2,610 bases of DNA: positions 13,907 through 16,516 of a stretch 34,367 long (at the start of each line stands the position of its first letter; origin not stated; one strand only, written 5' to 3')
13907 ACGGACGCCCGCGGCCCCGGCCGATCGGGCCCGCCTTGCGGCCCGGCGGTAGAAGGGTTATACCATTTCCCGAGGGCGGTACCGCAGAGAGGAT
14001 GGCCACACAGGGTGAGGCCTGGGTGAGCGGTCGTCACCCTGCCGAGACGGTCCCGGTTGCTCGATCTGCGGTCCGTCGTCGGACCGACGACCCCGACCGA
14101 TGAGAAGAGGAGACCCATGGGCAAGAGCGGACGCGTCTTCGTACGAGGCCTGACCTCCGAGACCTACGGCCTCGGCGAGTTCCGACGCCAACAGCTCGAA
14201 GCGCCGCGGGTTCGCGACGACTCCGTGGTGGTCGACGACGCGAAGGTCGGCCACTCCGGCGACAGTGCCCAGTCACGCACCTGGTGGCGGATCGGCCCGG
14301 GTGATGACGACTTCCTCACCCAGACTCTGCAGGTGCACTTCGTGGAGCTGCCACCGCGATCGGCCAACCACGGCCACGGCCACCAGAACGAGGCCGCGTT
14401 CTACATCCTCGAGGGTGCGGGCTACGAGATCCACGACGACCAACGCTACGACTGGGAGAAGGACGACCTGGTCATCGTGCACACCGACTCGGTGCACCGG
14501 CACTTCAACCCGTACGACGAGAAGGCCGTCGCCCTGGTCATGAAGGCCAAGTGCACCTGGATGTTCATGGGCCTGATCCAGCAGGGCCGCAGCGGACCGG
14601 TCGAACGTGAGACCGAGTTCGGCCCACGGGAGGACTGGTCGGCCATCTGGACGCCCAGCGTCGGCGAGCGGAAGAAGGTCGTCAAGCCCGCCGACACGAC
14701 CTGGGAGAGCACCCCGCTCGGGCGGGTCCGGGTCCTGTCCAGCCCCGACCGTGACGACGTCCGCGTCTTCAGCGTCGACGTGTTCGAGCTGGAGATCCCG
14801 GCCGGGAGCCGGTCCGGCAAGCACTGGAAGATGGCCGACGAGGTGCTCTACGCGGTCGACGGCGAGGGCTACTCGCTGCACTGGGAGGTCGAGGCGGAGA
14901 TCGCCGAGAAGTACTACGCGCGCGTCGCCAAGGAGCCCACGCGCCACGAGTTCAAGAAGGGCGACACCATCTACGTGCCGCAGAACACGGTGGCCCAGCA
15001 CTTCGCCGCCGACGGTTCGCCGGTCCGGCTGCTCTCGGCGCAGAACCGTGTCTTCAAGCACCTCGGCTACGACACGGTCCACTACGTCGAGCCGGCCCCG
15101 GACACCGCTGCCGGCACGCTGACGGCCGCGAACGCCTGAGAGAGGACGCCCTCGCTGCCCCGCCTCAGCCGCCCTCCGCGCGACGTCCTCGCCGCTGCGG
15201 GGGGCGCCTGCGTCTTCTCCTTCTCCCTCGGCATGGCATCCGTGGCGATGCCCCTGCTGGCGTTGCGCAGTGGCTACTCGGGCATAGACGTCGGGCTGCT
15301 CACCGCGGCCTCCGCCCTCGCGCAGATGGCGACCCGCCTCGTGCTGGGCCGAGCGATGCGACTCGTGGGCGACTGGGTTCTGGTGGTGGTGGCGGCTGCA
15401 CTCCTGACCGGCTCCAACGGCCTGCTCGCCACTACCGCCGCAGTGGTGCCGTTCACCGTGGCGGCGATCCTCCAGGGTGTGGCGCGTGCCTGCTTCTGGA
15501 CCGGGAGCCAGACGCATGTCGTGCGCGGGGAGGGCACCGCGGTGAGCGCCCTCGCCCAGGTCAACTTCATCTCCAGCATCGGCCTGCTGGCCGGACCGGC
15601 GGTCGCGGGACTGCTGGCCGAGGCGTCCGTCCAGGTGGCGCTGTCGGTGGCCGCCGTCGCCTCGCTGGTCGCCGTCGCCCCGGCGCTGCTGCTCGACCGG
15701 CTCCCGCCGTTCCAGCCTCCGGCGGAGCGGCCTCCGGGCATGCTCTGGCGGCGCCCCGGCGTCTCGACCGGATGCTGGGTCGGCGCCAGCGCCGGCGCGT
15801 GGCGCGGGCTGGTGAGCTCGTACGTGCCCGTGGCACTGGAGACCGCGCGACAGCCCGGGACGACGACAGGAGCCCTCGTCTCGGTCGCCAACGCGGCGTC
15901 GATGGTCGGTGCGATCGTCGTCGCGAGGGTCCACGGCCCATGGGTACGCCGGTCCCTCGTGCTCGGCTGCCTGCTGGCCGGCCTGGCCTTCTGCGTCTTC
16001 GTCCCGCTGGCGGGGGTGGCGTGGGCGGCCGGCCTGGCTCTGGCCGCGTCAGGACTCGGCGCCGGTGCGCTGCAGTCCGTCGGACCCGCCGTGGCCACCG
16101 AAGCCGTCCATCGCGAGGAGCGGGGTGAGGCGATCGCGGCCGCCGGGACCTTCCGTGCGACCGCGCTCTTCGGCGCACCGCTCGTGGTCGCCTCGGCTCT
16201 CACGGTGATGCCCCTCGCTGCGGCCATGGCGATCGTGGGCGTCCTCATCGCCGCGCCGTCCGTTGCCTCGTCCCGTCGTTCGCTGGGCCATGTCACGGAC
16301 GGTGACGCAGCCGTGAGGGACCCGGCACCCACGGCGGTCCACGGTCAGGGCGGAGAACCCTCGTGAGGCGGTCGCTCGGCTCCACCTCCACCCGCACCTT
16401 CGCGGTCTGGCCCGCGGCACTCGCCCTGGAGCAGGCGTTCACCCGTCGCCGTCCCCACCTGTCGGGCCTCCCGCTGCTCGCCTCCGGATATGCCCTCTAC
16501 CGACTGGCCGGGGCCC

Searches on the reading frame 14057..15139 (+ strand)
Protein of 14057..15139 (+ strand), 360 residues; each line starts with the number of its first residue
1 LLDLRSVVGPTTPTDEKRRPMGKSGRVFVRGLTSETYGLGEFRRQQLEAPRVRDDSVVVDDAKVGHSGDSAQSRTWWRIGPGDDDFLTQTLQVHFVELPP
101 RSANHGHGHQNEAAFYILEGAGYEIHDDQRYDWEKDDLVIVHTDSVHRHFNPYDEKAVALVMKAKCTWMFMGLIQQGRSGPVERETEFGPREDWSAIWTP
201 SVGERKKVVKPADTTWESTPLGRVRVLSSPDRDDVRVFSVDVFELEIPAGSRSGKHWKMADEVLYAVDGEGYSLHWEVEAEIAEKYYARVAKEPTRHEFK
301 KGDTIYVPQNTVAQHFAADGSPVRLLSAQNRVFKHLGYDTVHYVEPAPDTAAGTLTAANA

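Call 6: search_protein_families(library=pfam, proteins=[window:14057-15139:+], max_evalue=0.001)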
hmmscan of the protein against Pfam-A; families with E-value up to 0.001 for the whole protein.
window:14057-15139:+ (360 aa): 2 families
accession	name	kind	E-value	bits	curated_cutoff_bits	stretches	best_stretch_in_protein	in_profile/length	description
PF07883.17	Cupin_2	-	8.5e-16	57.9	27.2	1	95-161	2-68/70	Cupin domain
PF00190.28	Cupin_1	-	4e-05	23.7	22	1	221-323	14-107/151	Cupin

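Call 17: search_solved_structures(query=window:14057-15139:+, max_evalue=1)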
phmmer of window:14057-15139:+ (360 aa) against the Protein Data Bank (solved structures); distinct sequences matched with E-value up to 1: 13.
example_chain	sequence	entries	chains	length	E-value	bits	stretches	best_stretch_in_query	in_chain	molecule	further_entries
3bu7_A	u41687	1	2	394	7e-05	25.4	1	97-155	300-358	Gentisate 1,2-dioxygenase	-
7zvm_A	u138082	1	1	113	0.029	16.8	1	78-163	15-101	Mannose-6-phosphate isomerase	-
7zvy_E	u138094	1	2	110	0.13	14.7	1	89-163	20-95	Cupin_2 domain-containing protein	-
7zvy_B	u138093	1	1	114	0.13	14.6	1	89-163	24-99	Cupin_2 domain-containing protein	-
7zvy_G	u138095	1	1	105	0.14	14.6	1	92-163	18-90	Cupin_2 domain-containing protein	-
7zvy_A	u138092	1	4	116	0.14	14.6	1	89-163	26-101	Cupin_2 domain-containing protein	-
2d40_A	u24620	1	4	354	0.15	14.5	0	87-158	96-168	putative gentisate 1,2-dioxygenase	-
2f4p_A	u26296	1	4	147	0.25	13.7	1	67-160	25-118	hypothetical protein TM1010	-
4mv2_A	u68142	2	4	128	0.38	13.1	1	100-155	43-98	plu4264 | plu4264 protein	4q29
4fag_A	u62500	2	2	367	0.4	13.1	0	78-156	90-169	Gentisate 1,2-dioxygenase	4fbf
3nst_A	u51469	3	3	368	0.54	12.6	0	78-156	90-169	Gentisate 1,2-dioxygenase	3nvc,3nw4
2phd_A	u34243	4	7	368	0.55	12.6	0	78-156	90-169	Gentisate 1,2-dioxygenase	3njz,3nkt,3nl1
4fah_A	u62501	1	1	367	0.65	12.4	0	79-156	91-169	Gentisate 1,2-dioxygenase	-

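Call 21: search_protein_families(library=ncbifam, proteins=[window:14057-15139:+], max_evalue=0.00001)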
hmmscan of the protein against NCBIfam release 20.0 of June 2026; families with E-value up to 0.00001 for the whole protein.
window:14057-15139:+ (360 aa): 0 families

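Call 51: search_protein_families(library=padloc, proteins=[window:14057-15139:+], max_evalue=0.001)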
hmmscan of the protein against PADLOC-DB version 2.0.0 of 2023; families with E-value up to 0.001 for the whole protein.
window:14057-15139:+ (360 aa): 0 families

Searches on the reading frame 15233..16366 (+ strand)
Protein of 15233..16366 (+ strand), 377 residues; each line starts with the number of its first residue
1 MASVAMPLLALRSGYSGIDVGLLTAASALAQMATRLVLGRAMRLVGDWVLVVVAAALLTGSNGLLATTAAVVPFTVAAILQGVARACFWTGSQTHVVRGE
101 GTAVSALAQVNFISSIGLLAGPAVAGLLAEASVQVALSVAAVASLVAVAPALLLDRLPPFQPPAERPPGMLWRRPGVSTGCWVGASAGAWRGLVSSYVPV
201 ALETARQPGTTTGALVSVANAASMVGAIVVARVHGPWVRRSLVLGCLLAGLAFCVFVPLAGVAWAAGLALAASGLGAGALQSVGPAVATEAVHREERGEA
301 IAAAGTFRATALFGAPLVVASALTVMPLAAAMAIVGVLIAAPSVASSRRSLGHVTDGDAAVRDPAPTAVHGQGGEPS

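Call 6: search_protein_families(library=pfam, proteins=[window:15233-16366:+], max_evalue=0.001)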
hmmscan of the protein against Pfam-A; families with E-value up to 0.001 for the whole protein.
window:15233-16366:+ (377 aa): 1 family
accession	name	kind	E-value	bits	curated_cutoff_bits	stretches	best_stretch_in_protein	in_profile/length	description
PF07690.21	MFS_1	-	4.8e-22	78.8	33.4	1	2-313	15-344/347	Major Facilitator Superfamily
